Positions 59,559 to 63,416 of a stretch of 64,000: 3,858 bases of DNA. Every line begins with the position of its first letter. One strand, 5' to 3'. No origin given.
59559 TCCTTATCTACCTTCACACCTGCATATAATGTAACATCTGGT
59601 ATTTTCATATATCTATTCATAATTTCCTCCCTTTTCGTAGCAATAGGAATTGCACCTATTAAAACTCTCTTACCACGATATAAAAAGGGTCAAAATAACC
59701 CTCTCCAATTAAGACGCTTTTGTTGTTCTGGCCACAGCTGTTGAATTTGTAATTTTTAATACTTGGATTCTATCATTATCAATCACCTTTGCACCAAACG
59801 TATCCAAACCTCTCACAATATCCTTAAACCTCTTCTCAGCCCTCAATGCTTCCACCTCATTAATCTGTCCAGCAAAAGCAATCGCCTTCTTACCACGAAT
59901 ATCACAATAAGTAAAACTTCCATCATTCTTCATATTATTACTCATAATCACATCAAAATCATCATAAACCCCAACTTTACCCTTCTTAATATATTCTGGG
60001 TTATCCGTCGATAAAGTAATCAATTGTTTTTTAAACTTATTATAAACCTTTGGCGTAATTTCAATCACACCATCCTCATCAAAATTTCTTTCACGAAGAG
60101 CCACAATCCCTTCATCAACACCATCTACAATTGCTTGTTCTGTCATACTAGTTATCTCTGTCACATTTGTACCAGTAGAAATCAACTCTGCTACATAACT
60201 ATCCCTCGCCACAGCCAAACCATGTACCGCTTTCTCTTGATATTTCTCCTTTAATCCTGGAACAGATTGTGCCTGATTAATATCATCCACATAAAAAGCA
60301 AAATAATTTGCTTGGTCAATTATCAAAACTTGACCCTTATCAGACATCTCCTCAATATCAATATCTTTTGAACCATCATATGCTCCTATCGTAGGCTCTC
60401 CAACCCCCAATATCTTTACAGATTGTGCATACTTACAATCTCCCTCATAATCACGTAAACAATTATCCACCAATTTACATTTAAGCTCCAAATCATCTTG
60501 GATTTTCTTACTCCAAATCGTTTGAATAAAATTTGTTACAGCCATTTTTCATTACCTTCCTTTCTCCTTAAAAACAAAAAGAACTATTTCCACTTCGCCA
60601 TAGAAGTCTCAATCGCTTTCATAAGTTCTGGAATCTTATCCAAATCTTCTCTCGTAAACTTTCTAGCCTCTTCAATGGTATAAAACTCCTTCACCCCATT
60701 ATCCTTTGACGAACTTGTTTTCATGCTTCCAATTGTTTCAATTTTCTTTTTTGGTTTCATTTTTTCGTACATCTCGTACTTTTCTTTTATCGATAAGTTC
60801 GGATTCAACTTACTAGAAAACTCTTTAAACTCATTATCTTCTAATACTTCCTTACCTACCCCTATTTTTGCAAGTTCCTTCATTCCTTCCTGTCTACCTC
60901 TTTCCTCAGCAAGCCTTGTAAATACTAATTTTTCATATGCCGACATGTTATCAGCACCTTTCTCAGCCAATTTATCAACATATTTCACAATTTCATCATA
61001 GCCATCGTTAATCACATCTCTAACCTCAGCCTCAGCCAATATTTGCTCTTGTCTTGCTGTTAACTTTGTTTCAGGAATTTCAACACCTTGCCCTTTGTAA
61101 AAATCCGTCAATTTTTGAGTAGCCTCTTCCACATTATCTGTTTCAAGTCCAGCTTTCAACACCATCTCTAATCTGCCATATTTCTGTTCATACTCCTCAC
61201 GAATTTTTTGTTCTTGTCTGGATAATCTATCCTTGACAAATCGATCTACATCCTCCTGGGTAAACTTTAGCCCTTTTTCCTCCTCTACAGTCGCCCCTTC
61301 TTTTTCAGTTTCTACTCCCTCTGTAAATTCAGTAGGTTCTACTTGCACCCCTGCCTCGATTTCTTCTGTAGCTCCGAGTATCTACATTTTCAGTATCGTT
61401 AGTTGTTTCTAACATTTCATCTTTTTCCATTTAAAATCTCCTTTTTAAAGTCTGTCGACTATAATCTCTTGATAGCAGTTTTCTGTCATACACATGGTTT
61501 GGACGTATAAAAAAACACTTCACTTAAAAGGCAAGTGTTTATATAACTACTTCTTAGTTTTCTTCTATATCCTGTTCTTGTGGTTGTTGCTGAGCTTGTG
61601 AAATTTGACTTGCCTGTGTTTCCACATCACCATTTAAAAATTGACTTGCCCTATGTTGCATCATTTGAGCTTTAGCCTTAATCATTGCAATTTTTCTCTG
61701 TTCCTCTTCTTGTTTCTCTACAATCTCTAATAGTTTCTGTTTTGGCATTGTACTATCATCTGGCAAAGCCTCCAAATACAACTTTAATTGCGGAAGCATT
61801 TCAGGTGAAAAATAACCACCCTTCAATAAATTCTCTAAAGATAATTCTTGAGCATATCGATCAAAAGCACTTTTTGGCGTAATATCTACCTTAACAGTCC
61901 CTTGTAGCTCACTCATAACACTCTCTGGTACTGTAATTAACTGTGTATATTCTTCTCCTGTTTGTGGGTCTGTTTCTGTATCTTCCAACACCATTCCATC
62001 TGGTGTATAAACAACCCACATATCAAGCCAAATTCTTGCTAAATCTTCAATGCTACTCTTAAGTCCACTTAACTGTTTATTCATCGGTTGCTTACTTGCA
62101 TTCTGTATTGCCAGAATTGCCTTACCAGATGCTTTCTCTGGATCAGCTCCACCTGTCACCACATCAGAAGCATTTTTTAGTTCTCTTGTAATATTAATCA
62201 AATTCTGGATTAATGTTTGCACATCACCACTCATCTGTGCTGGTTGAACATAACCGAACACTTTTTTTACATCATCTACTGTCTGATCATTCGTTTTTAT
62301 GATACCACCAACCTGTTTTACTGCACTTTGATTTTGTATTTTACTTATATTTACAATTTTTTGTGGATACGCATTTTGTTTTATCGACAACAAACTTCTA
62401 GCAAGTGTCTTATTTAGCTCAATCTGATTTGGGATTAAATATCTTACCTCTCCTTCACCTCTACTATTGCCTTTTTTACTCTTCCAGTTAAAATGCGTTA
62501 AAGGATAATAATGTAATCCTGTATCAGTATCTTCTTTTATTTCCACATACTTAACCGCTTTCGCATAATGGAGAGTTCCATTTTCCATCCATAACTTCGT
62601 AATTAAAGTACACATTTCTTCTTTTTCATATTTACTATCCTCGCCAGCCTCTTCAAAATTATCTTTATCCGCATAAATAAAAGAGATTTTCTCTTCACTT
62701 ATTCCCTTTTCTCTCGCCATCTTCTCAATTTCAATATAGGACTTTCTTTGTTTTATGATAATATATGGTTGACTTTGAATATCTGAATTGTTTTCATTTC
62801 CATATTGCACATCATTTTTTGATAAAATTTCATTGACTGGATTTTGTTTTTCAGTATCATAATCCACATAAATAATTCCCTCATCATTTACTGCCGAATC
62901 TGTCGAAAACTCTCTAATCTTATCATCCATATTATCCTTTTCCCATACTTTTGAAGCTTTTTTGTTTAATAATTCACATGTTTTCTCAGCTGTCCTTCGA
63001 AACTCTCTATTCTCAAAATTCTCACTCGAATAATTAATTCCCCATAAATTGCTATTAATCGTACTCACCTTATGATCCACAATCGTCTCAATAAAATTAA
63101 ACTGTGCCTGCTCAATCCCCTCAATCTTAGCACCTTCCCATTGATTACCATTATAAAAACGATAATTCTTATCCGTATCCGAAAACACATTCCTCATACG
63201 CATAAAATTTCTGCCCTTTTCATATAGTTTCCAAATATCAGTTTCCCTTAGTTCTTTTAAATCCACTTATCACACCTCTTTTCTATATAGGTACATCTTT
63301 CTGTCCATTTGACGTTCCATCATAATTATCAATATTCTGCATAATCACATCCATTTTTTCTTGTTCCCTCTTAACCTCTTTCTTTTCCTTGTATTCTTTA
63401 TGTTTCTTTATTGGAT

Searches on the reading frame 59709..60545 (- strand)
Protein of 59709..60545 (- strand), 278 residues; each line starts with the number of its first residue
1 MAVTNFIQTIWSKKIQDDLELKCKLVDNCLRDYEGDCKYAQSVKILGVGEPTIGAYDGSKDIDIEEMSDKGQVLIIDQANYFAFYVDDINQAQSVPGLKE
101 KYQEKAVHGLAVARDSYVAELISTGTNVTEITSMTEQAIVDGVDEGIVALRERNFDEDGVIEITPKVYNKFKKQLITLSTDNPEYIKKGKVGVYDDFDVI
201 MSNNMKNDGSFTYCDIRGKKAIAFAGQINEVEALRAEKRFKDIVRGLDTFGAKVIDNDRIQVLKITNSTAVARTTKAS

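Call 7: search_protein_families(library=phrogs, proteins=[window:59709-60545:-], max_evalue=0.001)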
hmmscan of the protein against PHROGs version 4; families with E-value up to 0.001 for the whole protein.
window:59709-60545:- (278 aa): 1 family
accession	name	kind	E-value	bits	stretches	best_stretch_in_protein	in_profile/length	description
phrog_267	-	head and packaging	4.4e-28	99.5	1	2-274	32-334/410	major head protein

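Call 28: search_protein_families(library=pfam, proteins=[window:59709-60545:-], max_evalue=0.01)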
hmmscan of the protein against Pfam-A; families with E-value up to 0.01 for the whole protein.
window:59709-60545:- (278 aa): 0 families

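Call 70: search_solved_structures(query=window:59709-60545:-, max_evalue=1)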
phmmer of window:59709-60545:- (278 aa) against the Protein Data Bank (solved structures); distinct sequences matched with E-value up to 1: 2.
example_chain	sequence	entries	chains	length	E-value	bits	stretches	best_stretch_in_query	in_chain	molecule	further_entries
8e16_I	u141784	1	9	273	6.9e-21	78.1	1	1-263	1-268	Major capsid protein, gp6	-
5je8_A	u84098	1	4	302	0.44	13.2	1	95-169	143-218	3-hydroxyisobutyrate dehydrogenase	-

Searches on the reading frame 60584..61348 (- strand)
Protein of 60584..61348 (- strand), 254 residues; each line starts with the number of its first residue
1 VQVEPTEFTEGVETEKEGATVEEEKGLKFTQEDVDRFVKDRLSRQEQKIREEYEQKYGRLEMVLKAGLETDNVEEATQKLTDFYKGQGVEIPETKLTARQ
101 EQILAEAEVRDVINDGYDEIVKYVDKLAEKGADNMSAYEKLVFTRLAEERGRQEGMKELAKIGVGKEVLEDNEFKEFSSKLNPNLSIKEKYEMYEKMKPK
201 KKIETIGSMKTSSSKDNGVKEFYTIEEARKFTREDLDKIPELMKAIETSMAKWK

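Call 7: search_protein_families(library=phrogs, proteins=[window:60584-61348:-], max_evalue=0.001)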
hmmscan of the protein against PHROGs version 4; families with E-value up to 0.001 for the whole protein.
window:60584-61348:- (254 aa): 1 family
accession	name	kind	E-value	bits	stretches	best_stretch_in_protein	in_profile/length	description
phrog_2303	-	head and packaging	6.7e-05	23.8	1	9-108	32-129/219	head scaffolding protein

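Call 28: search_protein_families(library=pfam, proteins=[window:60584-61348:-], max_evalue=0.01)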
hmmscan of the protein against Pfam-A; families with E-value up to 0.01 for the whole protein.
window:60584-61348:- (254 aa): 0 families

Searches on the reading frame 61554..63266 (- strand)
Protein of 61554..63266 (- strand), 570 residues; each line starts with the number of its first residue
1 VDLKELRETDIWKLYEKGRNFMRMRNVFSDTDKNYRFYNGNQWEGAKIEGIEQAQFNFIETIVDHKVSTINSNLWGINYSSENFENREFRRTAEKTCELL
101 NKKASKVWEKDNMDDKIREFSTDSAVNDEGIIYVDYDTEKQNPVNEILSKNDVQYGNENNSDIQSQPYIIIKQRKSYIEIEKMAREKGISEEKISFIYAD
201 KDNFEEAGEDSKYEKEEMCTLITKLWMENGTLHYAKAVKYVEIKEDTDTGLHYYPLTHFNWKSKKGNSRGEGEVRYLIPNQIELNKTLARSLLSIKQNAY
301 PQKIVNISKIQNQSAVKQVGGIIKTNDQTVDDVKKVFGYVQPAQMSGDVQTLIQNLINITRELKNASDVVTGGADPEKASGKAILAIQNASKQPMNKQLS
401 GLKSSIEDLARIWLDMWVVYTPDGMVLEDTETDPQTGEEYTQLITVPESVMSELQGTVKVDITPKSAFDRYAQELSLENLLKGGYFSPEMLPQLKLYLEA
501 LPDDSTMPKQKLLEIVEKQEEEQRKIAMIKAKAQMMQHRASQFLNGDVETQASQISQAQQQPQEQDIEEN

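Call 7: search_protein_families(library=phrogs, proteins=[window:61554-63266:-], max_evalue=0.001)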
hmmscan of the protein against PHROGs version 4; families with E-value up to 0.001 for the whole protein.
window:61554-63266:- (570 aa): 4 families
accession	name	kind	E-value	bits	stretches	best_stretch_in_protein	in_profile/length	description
phrog_156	-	head and packaging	3.5e-28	99.4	2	235-564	274-610/681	portal protein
phrog_332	-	connector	1.1e-05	25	1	85-553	99-547/560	head-tail adaptor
phrog_104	-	head and packaging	0.00039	20.2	0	224-305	201-286/550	portal protein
phrog_1671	-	transcription regulation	0.00053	21.2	0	171-232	79-139/166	MotB-like transcriptional regulator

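Call 28: search_protein_families(library=pfam, proteins=[window:61554-63266:-], max_evalue=0.01)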
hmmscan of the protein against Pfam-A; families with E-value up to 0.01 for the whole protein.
window:61554-63266:- (570 aa): 0 families

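Call 32: search_solved_structures(query=window:61554-63266:-, max_evalue=1)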
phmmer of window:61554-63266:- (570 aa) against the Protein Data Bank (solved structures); distinct sequences matched with E-value up to 1: 0.

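Call 83: search_protein_families(library=ncbifam, proteins=[window:61554-63266:-], max_evalue=0.01)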
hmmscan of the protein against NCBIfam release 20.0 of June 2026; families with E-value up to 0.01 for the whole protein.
window:61554-63266:- (570 aa): 0 families
